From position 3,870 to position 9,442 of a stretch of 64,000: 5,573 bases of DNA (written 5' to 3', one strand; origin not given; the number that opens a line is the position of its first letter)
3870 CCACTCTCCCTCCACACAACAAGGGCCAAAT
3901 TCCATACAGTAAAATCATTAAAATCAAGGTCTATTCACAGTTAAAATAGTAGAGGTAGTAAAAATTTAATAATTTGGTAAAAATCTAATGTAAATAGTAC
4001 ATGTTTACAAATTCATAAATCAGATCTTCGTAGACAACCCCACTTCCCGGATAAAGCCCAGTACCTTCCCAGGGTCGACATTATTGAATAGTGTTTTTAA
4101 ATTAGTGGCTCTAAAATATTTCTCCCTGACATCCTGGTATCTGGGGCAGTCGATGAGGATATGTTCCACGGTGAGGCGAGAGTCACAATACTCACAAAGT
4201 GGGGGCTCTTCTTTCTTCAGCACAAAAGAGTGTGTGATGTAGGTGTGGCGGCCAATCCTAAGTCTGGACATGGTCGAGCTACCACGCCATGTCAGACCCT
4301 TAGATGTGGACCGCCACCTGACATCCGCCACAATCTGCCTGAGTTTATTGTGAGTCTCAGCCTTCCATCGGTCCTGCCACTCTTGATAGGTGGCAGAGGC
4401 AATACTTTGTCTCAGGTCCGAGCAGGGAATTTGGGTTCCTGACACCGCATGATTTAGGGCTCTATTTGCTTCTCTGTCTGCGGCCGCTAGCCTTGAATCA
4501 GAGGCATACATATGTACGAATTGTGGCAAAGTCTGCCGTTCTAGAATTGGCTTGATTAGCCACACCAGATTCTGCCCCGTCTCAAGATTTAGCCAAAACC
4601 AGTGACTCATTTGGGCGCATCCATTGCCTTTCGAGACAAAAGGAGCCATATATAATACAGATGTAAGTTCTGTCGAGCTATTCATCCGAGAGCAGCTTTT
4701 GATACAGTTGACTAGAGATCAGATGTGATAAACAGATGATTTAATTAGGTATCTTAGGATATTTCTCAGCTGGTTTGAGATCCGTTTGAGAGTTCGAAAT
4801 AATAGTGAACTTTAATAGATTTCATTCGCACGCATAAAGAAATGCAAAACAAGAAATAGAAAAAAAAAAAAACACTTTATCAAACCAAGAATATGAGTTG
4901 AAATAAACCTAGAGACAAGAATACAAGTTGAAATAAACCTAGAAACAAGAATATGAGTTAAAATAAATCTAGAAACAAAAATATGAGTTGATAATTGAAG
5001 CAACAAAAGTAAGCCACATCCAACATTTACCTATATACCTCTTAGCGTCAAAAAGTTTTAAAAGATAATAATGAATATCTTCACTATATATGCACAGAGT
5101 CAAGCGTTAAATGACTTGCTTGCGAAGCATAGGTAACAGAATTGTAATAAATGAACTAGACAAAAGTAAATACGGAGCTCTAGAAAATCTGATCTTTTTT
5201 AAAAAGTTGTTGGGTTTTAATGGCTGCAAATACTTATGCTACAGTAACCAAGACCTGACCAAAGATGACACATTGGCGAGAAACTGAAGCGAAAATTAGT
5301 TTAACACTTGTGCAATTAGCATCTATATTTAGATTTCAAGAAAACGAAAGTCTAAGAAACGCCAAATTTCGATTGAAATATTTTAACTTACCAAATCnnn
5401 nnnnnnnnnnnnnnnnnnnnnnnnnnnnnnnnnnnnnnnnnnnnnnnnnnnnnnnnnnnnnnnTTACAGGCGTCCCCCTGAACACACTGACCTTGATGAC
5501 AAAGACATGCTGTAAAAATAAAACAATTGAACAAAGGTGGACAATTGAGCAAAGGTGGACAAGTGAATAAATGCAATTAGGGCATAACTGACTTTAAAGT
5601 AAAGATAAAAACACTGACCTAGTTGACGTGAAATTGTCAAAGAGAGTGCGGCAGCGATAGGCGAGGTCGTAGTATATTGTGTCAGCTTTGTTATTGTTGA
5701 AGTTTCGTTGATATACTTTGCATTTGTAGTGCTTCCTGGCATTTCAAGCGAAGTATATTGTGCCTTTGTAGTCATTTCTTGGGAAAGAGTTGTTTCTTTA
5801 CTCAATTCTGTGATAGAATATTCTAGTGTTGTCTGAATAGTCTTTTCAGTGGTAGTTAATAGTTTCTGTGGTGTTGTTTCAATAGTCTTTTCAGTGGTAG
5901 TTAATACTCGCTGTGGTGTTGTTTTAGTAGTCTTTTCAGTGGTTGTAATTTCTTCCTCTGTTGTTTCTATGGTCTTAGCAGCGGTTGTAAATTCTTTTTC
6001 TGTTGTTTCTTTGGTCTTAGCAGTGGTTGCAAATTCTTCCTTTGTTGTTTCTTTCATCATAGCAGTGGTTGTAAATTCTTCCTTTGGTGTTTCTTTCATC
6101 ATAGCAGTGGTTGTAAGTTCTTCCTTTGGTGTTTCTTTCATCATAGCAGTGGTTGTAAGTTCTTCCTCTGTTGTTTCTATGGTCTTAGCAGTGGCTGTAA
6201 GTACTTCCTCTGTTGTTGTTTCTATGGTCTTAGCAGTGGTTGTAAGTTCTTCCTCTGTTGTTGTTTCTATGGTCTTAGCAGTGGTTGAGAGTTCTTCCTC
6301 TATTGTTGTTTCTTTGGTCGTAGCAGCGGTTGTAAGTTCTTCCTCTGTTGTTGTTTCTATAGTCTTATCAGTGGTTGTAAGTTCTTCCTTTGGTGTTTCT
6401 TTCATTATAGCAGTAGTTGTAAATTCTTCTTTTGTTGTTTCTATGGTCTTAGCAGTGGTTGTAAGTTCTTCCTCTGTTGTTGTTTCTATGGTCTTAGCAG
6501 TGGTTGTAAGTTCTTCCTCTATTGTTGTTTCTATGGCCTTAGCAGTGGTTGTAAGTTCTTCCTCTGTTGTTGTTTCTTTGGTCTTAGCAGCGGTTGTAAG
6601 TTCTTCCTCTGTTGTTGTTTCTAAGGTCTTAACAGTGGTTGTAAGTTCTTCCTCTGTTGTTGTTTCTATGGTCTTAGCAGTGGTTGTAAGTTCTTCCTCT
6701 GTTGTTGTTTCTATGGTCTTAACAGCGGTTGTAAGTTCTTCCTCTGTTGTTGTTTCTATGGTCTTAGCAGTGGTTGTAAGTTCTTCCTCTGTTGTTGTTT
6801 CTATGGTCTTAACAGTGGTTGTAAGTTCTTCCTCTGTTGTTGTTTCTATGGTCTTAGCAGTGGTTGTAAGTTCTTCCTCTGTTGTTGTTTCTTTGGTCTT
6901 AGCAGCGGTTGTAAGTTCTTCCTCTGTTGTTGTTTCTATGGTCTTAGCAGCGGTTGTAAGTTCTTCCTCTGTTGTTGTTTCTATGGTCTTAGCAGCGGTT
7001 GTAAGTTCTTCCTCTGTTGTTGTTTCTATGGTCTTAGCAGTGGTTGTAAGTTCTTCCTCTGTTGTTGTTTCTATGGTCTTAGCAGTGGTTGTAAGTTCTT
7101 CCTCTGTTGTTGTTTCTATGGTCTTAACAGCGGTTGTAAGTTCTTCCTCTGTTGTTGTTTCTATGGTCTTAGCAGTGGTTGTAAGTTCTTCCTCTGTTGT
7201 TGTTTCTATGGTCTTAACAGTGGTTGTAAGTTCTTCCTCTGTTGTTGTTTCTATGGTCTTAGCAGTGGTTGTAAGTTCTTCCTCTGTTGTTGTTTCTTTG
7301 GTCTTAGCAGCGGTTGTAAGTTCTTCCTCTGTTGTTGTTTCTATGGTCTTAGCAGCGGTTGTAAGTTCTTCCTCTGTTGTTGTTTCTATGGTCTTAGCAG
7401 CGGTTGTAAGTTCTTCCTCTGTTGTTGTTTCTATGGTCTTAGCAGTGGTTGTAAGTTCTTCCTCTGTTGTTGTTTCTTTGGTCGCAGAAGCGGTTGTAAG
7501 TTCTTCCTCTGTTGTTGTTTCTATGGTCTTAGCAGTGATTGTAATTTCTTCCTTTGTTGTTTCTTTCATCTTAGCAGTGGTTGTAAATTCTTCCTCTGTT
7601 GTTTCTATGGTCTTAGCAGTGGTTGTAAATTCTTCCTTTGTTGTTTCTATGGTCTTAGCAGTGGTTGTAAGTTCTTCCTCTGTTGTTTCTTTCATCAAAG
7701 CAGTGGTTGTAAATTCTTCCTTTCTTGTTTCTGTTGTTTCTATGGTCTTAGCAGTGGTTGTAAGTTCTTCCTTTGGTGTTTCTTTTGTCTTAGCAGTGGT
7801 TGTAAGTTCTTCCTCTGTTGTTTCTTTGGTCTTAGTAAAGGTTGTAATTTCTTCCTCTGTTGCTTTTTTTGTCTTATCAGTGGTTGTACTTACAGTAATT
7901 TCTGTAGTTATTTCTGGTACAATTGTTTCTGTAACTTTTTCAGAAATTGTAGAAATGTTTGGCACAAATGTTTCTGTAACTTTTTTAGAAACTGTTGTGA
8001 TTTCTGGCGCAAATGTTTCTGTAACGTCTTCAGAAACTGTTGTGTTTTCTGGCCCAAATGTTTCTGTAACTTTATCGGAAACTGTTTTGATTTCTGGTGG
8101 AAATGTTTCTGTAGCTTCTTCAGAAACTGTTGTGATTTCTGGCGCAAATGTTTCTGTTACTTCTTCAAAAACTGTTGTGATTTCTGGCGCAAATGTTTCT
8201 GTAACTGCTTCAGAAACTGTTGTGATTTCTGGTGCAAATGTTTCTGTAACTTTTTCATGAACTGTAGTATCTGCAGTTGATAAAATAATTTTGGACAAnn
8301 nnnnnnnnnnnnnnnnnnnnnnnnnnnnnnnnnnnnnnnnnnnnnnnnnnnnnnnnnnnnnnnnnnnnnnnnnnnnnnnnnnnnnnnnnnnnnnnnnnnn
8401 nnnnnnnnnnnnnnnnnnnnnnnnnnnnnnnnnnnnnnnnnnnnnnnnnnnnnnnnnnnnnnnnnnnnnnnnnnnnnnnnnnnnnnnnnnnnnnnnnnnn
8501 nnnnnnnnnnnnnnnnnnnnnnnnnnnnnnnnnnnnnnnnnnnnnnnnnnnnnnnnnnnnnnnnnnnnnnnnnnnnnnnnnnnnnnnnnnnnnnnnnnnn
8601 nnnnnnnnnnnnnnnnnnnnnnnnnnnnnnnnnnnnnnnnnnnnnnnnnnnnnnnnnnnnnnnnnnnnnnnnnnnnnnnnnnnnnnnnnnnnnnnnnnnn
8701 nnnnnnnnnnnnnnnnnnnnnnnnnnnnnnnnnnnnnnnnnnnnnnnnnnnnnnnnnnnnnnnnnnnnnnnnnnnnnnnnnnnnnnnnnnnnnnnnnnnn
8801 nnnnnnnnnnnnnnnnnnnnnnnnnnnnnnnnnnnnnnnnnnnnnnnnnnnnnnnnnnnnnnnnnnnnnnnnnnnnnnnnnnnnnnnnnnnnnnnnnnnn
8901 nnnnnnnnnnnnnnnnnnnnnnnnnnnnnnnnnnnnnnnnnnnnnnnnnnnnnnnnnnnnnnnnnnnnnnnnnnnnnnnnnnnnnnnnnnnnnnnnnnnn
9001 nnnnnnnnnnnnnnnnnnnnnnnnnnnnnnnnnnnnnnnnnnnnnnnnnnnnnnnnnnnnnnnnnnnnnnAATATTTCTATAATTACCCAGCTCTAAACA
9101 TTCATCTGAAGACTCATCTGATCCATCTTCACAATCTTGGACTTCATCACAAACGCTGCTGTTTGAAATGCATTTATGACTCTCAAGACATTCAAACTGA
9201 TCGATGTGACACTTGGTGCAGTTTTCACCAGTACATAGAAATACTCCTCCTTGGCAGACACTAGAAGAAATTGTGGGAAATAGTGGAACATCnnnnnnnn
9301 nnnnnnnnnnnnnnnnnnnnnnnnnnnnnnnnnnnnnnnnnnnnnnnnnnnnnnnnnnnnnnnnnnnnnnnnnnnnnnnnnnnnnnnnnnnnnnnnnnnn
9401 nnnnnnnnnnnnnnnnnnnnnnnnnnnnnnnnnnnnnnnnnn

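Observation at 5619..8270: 2.65-kb single-exon Thr/Glu-rich tandem-repeat domain (15-aa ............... units) with near-identical 45-bp repeats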

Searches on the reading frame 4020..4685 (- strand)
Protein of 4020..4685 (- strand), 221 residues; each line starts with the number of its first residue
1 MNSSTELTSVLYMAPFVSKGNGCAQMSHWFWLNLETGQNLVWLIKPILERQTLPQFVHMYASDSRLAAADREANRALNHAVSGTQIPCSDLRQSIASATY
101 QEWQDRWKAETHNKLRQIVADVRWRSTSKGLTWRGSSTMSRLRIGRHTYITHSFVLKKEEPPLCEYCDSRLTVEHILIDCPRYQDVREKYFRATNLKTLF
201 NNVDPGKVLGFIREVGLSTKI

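Call 18: find_encoding_contigs(protein=window:4020-4685:-, flank=5000, max_places=6)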
Protein window:4020-4685:- (221 aa): no gene with exactly this product is on record in the collection.

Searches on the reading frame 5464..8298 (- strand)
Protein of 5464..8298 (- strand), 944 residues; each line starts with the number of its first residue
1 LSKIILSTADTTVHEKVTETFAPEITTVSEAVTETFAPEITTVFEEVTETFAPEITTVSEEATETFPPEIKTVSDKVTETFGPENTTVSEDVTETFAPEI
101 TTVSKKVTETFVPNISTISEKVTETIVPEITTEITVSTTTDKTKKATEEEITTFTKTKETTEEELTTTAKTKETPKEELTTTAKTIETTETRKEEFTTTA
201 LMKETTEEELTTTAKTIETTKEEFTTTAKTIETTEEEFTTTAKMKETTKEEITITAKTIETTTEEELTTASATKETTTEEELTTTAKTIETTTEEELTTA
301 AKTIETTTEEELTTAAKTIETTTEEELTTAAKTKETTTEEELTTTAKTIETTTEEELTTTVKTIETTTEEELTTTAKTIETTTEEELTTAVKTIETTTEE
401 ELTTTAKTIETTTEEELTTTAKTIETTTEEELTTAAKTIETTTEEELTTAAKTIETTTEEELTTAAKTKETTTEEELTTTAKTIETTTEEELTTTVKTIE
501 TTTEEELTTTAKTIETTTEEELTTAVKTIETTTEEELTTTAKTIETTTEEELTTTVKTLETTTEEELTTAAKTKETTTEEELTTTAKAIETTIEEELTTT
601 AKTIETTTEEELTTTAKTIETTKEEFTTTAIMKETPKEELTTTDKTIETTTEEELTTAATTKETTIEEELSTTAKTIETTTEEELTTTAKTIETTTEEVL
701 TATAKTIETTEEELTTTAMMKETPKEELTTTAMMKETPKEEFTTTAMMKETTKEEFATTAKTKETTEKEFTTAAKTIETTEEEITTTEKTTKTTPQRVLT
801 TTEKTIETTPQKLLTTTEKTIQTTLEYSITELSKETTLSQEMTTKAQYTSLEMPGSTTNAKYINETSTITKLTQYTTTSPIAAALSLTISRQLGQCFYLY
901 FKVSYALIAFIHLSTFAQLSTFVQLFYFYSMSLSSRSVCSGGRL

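Call 15: search_protein_families(library=pfam, max_evalue=0.1, proteins=[window:5620-8268:-])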
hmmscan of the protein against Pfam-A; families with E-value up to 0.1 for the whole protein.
window:5620-8268:- (883 aa): 0 families

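Call 17: find_encoding_contigs(protein=window:5464-8298:-, flank=10000, max_places=6)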
Protein window:5464-8298:- (944 aa): no gene with exactly this product is on record in the collection.

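Call 51: search_protein_representatives(protein=window:5620-8268:-)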
Query: 883 residues. Proteins with E-value up to 0.001 (for the whole library): 131; up to 1e-10: 16; up to 1e-30: 2. The best 131 are listed.
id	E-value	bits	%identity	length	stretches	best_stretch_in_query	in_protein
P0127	1.6e-67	244.9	29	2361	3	244-611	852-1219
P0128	2.6e-45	171.5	32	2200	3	266-614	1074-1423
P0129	2.3e-27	112.2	21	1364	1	178-598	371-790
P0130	1.0e-21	93.6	36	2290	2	154-700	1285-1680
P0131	2.2e-21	92.4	31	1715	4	4-122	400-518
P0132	2.1e-17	79.3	22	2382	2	260-655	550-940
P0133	5.3e-15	71.3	21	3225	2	134-571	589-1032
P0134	8.7e-15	70.6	34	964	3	18-138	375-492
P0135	2.8e-14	69.0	32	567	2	551-764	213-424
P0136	4.5e-14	68.3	20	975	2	289-566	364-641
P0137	3.6e-13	65.3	33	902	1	267-512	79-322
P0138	6.7e-13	64.4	26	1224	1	267-561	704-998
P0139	3.4e-12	62.0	20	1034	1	323-555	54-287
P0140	7.9e-12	60.9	13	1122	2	260-601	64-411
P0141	1.2e-11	60.3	27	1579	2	322-663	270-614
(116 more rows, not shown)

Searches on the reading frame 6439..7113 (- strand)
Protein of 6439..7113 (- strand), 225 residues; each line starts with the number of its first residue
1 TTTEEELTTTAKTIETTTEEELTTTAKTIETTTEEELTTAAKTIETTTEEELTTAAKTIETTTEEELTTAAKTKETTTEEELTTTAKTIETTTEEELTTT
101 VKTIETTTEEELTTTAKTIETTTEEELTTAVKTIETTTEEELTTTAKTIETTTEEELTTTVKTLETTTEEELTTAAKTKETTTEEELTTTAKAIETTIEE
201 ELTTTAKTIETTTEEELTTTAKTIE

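Call 39: predict_structure(protein=window:6439-7113:-)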
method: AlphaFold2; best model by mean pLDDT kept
length: 225 residues; sequences in the alignment: 1
mean_pLDDT: 90.5   pTM: 0.70
mean pLDDT of the five models: 90.5, 82.8, 69.1, 57.9, 45.6
residues with pLDDT >= 90: 153; 70-90: 71; 50-70: 1; < 50: 0
segments of 3 or more residues with pLDDT < 50: none
pLDDT, mean of each block of 10 residues (from residue 1): 91 93 93 93 92 90 90 84 89 90 91 90 90 92 92 93 92 88 92 89 90 89 88
secondary structure, 60 per line:
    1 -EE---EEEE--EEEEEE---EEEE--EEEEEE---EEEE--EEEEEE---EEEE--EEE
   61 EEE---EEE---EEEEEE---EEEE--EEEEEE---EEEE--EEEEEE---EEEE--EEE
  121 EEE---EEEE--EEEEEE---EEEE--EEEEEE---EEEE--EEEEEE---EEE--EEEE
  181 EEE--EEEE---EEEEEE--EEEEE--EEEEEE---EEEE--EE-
elements in order: E7-10 E13-18 E22-25 E28-33 E37-40 E43-48 E52-55 E58-63 E67-69 E73-78 E82-85 E88-93 E97-100 E103-108 E112-115 E118-123 E127-130 E133-138 E142-145 E148-153 E157-160 E163-168 E172-174 E177-183 E186-189 E193-198 E201-205 E208-213 E217-220

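Call 43: fold_search(model_id=the predicted structure, library=pdb)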
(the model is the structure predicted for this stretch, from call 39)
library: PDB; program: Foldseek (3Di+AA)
matches with E <= 10: 17; with E <= 0.001: 0
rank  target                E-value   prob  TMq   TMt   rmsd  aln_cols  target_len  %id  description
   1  4i84_A                2.2e+00  0.04  0.22  0.19  11.8       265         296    7  The crystal structure of the Haemophilus influenzae HxuA secretion domain involved in the two-partner secretion pathwa (released 2013-11-13)
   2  6n2b_A                2.4e+00  0.02  0.17  0.13  26.1       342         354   10  The Crystal Structure of Caldicellulosiruptor kristjanssonii Tapirin C-terminal domain (released 2018-12-19)
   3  3lyc_A                2.5e+00  0.01  0.13  0.12  13.7       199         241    9  Crystal structure of Putative pectinase (YP_001304412.1) from Parabacteroides distasonis ATCC 8503 at 2.30 A resolutio (released 2010-03-16)
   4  7o9q_A                2.6e+00  0.03  0.20  0.16  12.1       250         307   11  Crystal structure of the Awp1 (adhesin-like wall protein 1) A-domain from Candida glabrata (released 2021-12-15)
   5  4i84_B                3.1e+00  0.05  0.22  0.20  12.5       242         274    8  The crystal structure of the Haemophilus influenzae HxuA secretion domain involved in the two-partner secretion pathwa (released 2013-11-13)
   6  2qv3                  3.5e+00  0.11  0.39  0.24   8.6       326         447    8  Crystal Structure of the Helicobacter pylori Vacuolating Toxin p55 Domain (released 2007-10-23)
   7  7jvi_A                4.1e+00  0.03  0.26  0.17  12.1       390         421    9  Crystal structure of a beta-helix domain retrieved from capybara gut metagenome (released 2021-09-08)
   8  4e75_A                6.0e+00  0.01  0.16  0.13  11.9       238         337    5  Structure of LpxD from Acinetobacter baumannii at 2.85A resolution (P21 form) (released 2013-01-16)
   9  6n2b_B                6.7e+00  0.01  0.19  0.14  26.0       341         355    9  The Crystal Structure of Caldicellulosiruptor kristjanssonii Tapirin C-terminal domain (released 2018-12-19)
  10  4ygu_D                7.4e+00  0.02  0.17  0.20   9.5       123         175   10  Crystal structure of a putative adhesin (BACEGG_01763) from Bacteroides eggerthii DSM 20697 at 2.20 A resolution (released 2015-03-11)
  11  9dr4                  7.4e+00  0.01  0.16  0.11  11.6       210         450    6  Crystal structure of bifunctional GlmU from Staphylococcus aureus NCTC 8325 complexed with UTP, CoA and Glc 1-P (released 2025-05-14)
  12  6z7p_A                7.8e+00  0.05  0.36  0.12  11.2       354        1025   10  Composite model of the Caulobacter crescentus S-layer bound to the O-antigen of lipopolysaccharide (released 2020-07-15)
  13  8iuf_G2               8.3e+00  0.01  0.10  0.10  12.0       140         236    6  Cryo-EM structure of Euglena gracilis super-complex I+III2+IV, composite (released 2024-02-28)
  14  8c50_A                8.7e+00  0.02  0.25  0.20  12.7       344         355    6  Pontibacter korlensis curli subunit CsgA (released 2023-06-28)
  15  4e79_B                8.7e+00  0.01  0.12  0.10  13.4       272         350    6  Structure of LpxD from Acinetobacter baumannii at 2.66A resolution (P4322 form) (released 2013-01-16)
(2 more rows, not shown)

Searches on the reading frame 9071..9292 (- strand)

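Call 15: search_protein_families(library=pfam, max_evalue=0.1, proteins=[window:9071-9292:-])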
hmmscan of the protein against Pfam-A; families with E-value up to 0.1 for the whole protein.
window:9071-9292:- (74 aa): 1 family
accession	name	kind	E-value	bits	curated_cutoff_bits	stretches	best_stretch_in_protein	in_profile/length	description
PF00057.23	Ldl_recept_a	-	3e-08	34.2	24.1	1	26-65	1-37/37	Low-density lipoprotein receptor domain class A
